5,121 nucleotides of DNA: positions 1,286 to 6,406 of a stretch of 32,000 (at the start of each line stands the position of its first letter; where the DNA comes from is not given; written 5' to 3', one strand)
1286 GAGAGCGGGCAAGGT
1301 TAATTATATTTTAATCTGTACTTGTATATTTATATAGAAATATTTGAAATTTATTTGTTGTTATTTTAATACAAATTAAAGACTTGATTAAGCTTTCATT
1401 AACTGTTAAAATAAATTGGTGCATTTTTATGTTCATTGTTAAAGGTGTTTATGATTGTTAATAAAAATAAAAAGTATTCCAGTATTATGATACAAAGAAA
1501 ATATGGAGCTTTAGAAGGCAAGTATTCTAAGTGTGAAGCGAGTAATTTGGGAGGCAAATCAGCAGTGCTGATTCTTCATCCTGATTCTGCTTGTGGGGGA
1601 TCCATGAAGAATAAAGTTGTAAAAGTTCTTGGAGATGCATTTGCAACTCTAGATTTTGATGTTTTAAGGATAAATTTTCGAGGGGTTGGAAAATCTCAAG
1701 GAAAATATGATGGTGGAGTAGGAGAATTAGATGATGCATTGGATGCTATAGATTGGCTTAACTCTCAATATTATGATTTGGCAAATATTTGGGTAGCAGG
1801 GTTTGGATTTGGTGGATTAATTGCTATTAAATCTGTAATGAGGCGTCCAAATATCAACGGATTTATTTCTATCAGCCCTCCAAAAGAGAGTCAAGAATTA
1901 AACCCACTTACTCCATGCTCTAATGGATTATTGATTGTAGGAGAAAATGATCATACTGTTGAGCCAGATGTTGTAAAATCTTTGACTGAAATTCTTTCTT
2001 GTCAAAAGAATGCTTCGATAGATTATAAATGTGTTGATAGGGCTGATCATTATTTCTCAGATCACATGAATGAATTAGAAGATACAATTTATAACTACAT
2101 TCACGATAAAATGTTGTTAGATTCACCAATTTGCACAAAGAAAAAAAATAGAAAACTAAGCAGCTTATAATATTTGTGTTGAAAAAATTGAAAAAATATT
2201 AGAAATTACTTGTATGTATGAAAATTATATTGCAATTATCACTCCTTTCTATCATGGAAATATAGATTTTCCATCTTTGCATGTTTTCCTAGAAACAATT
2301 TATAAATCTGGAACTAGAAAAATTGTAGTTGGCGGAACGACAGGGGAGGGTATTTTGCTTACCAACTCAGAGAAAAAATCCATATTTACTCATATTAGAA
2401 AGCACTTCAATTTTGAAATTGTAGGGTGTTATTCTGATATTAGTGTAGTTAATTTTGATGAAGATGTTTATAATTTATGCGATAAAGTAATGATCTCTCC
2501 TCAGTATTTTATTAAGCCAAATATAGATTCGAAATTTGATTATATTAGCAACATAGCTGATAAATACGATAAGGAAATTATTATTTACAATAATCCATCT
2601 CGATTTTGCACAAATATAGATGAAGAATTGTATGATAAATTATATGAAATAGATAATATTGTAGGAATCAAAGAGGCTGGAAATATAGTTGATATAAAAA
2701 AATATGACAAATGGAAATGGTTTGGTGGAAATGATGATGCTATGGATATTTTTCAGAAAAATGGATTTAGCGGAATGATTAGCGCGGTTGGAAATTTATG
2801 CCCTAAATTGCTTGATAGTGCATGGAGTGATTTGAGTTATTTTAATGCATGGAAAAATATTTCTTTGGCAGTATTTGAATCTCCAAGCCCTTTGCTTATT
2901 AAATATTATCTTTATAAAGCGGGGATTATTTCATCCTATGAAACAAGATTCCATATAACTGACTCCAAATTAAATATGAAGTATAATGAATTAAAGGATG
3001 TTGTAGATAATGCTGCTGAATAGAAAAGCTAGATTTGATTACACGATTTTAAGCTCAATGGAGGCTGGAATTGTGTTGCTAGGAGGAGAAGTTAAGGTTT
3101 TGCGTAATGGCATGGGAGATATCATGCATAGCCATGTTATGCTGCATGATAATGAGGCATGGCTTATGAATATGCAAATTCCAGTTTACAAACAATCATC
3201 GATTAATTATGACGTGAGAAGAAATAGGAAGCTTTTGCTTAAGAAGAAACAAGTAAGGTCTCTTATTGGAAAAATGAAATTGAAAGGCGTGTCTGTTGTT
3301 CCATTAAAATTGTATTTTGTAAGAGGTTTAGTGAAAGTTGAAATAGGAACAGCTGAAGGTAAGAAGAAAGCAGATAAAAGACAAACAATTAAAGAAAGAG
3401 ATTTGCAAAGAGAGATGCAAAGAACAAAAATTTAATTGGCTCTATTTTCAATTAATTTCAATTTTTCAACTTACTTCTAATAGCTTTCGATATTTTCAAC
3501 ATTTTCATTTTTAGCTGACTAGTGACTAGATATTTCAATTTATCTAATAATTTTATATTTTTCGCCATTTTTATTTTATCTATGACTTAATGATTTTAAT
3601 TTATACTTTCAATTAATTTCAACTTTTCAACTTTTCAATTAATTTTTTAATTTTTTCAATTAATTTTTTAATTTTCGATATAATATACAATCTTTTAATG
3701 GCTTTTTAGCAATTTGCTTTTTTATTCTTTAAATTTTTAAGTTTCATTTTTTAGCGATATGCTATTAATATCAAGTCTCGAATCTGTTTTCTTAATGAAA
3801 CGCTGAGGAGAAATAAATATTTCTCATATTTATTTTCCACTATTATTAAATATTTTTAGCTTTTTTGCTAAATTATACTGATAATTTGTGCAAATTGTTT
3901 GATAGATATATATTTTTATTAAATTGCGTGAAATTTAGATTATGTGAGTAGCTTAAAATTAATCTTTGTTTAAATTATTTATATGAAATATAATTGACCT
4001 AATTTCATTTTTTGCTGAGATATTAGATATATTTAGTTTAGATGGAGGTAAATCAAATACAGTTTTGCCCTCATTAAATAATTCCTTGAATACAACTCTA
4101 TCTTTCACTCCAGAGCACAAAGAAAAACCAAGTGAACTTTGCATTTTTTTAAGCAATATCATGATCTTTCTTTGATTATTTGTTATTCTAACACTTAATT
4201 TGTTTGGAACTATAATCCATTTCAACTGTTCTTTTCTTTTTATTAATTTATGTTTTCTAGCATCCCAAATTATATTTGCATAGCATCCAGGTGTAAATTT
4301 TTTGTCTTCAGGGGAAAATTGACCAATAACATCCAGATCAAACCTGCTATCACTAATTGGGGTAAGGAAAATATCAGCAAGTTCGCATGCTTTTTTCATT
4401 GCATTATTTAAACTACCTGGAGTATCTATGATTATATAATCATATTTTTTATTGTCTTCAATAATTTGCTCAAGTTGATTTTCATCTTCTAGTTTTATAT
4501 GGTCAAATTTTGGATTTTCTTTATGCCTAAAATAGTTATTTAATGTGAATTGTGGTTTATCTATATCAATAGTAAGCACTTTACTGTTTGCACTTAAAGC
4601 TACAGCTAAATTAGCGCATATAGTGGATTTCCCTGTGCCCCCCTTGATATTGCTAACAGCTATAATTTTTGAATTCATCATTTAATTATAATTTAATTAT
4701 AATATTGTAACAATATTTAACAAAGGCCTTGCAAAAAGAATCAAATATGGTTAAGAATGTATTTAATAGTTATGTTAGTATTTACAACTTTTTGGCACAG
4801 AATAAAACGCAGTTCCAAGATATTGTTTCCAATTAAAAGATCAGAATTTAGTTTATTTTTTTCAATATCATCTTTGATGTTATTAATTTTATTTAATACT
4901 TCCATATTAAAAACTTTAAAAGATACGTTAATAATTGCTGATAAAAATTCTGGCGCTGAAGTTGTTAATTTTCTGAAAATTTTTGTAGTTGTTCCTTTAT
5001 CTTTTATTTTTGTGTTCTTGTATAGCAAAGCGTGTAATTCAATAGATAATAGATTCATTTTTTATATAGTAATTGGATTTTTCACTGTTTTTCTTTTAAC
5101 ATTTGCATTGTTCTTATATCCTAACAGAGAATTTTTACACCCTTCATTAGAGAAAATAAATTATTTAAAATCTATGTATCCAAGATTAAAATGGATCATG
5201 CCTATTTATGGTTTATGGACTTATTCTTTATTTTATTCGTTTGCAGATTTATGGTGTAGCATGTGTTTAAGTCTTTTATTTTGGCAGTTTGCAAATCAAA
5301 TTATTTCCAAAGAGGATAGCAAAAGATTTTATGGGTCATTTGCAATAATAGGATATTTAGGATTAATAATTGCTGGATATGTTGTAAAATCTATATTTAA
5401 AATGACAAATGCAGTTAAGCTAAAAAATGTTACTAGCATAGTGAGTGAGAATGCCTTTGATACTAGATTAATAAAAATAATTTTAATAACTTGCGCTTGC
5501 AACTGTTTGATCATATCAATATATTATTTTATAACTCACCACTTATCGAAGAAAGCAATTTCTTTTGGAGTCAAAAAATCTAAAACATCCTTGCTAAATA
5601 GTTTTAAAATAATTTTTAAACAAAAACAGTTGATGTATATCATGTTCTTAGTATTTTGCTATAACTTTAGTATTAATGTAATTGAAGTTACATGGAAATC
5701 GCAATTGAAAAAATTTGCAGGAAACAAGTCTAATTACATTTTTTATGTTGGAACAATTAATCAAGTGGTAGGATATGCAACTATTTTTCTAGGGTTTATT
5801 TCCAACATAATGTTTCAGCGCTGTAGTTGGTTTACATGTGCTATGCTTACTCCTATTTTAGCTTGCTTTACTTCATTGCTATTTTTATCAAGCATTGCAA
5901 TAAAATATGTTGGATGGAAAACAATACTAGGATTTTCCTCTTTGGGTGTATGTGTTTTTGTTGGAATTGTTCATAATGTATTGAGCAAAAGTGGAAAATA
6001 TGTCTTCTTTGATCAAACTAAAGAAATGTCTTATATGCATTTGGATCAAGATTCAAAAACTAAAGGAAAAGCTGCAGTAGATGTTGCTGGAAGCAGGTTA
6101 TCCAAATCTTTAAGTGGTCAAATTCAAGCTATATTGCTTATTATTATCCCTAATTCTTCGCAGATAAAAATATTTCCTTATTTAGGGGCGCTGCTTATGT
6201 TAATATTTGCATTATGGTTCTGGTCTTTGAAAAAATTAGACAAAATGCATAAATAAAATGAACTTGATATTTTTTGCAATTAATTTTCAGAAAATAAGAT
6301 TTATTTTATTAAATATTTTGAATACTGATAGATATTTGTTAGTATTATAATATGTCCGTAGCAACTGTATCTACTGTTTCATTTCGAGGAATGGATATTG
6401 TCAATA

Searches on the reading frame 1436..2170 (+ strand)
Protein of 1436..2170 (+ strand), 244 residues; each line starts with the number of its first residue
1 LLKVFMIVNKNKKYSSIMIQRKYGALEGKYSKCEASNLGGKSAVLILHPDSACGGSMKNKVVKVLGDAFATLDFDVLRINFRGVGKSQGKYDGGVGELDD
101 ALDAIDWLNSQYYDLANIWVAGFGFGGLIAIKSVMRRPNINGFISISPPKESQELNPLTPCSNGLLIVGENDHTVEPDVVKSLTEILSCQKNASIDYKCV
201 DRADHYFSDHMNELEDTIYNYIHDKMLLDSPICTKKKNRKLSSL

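Call 70: search_protein_families(library=pfam, proteins=[window:1436-2170:+], max_evalue=0.00001)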
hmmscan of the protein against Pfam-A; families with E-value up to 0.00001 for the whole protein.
window:1436-2170:+ (244 aa): 5 families
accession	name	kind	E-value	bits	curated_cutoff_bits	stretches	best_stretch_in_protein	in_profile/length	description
PF12146.15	Hydrolase_4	-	9.7e-09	35.3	27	1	61-154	19-115/239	Serine aminopeptidase, S33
PF00561.26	Abhydrolase_1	-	3.7e-08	33.8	25.8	1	58-154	13-108/245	alpha/beta hydrolase fold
PF00326.27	Peptidase_S9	-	1.9e-07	31.3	22.6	0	70-140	11-88/213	Prolyl oligopeptidase family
PF01738.24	DLH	-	2e-07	31.3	21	1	99-213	79-194/217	Dienelactone hydrolase family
PF02129.25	Peptidase_S15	-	1.4e-06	28.6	23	1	69-135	47-114/262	X-Pro dipeptidyl-peptidase (S15 family)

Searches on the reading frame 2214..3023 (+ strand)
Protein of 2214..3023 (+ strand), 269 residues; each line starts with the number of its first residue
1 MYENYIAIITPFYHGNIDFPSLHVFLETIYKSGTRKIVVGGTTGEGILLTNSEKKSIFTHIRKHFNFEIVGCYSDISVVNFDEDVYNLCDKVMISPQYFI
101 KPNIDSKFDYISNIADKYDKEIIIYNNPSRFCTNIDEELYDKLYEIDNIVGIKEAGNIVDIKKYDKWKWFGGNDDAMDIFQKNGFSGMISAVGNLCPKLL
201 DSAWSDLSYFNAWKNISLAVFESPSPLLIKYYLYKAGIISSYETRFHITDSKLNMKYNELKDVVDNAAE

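Call 70: search_protein_families(library=pfam, proteins=[window:2214-3023:+], max_evalue=0.00001)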
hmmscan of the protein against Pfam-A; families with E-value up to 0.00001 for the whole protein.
window:2214-3023:+ (269 aa): 1 family
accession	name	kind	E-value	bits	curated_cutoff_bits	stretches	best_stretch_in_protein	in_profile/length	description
PF00701.28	DHDPS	-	7.3e-26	91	22.1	1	7-255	8-278/289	Dihydrodipicolinate synthetase family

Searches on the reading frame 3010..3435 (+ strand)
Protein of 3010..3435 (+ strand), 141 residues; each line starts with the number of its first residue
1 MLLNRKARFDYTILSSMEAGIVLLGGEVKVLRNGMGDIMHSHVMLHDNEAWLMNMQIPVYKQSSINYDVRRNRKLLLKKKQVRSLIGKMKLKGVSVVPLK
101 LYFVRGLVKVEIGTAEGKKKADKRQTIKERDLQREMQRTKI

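Call 70: search_protein_families(library=pfam, proteins=[window:3010-3435:+], max_evalue=0.00001)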
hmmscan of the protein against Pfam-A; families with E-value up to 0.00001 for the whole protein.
window:3010-3435:+ (141 aa): 1 family
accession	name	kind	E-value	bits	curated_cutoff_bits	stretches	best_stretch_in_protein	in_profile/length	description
PF01668.23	SmpB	-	9.1e-50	168.8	27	1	3-139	3-140/143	SmpB protein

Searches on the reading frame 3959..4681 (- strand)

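Call 70: search_protein_families(library=pfam, proteins=[window:3959-4681:-], max_evalue=0.00001)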
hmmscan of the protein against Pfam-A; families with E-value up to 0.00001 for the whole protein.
window:3959-4681:- (240 aa): 5 families
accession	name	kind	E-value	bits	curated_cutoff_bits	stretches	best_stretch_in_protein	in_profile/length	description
PF09140.17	MipZ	-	3e-52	178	20.7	2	65-235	84-259/262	ATPase MipZ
PF13614.12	AAA_31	-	6.5e-18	65.7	27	2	4-63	1-63/177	AAA domain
PF01656.29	CbiA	-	1.7e-10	41.3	25.4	1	7-141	1-55/125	CobQ/CobB/MinD/ParA nucleotide binding domain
PF10609.15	ParA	-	1e-06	28.8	27.1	1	5-41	4-41/246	NUBPL iron-transfer P-loop NTPase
PF06564.18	CBP_BcsQ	-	3.4e-06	27.2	21.3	0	5-41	2-39/234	Cellulose biosynthesis protein BcsQ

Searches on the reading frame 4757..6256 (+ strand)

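Call 70: search_protein_families(library=pfam, proteins=[window:4757-6256:+], max_evalue=0.00001)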
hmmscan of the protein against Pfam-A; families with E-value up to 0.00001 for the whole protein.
window:4757-6256:+ (499 aa): 1 family
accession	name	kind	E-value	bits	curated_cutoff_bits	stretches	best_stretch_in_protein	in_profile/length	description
PF03219.20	TLC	-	7.3e-123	411.4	21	1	17-496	9-489/491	TLC ATP/ADP transporter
